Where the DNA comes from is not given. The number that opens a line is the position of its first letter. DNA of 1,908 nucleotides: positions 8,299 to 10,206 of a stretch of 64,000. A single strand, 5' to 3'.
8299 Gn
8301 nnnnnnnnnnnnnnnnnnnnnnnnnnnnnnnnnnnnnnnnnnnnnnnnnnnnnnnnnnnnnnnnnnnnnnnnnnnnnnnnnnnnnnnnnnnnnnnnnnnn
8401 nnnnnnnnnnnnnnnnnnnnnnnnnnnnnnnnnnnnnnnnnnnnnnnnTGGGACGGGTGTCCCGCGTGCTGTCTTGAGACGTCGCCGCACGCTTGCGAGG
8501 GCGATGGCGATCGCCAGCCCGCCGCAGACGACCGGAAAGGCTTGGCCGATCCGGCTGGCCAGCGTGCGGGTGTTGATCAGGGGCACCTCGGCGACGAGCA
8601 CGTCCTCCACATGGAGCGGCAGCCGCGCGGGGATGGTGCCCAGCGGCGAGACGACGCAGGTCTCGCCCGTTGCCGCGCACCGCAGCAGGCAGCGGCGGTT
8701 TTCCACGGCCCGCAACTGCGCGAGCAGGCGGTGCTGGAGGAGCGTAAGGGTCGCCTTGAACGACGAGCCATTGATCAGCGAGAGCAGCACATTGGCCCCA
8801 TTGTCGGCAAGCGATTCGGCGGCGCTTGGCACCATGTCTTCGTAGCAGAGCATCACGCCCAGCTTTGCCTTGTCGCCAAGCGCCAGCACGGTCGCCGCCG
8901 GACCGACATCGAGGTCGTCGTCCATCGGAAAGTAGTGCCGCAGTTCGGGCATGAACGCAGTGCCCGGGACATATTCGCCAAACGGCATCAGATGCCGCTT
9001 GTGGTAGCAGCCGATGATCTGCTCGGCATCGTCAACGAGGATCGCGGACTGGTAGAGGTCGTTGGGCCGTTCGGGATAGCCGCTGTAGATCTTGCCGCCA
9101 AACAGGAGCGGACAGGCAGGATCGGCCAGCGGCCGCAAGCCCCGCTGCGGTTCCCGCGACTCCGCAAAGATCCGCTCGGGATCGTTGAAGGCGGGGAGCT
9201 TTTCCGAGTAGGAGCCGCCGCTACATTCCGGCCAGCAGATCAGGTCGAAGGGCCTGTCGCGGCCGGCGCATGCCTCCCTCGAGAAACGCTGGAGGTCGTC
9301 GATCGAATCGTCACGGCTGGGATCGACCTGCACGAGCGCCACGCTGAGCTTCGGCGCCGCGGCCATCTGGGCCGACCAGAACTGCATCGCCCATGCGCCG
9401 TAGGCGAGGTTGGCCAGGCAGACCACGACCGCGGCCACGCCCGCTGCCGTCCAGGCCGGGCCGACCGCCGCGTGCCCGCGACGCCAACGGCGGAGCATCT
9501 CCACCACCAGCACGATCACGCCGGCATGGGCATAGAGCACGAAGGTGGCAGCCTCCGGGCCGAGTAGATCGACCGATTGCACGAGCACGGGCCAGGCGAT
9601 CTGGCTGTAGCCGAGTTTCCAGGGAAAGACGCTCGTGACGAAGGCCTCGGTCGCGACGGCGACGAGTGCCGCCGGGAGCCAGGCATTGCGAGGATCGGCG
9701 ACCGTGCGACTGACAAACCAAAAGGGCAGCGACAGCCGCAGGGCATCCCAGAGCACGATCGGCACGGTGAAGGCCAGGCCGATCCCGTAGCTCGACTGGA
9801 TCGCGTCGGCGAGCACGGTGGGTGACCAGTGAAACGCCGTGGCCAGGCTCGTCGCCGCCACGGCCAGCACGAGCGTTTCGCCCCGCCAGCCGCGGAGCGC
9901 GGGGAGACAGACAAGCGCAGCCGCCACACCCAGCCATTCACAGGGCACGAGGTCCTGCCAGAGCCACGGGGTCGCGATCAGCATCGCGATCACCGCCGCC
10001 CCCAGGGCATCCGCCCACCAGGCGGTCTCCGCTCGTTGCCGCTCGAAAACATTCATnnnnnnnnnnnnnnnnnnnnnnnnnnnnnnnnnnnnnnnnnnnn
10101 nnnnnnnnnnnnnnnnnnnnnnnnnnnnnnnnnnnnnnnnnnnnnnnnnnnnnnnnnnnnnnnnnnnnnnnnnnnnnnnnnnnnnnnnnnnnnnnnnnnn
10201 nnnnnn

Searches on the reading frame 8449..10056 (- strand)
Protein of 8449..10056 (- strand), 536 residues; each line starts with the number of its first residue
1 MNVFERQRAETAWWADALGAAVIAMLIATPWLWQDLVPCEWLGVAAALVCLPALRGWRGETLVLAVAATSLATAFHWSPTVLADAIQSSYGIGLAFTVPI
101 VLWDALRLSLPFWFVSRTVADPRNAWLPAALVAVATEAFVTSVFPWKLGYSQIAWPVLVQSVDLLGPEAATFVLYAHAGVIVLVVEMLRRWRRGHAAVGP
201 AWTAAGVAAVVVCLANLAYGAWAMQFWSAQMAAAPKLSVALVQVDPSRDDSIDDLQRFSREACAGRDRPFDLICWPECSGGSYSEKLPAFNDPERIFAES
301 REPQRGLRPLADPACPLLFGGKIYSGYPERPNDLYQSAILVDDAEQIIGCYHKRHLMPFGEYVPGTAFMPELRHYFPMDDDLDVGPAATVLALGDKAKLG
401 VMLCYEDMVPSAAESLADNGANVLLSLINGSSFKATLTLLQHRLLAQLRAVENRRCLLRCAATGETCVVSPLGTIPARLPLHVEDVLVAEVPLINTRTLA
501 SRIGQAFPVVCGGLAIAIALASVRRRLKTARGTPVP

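Call 76: search_protein_families(library=pfam, proteins=[window:8449-10056:-], max_evalue=0.00001)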
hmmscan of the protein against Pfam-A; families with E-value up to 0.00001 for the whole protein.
window:8449-10056:- (536 aa): 1 family
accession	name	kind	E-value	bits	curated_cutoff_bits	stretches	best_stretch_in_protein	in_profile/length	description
PF00795.27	CN_hydrolase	-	5.2e-27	95.2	23.2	1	239-497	2-252/256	Carbon-nitrogen hydrolase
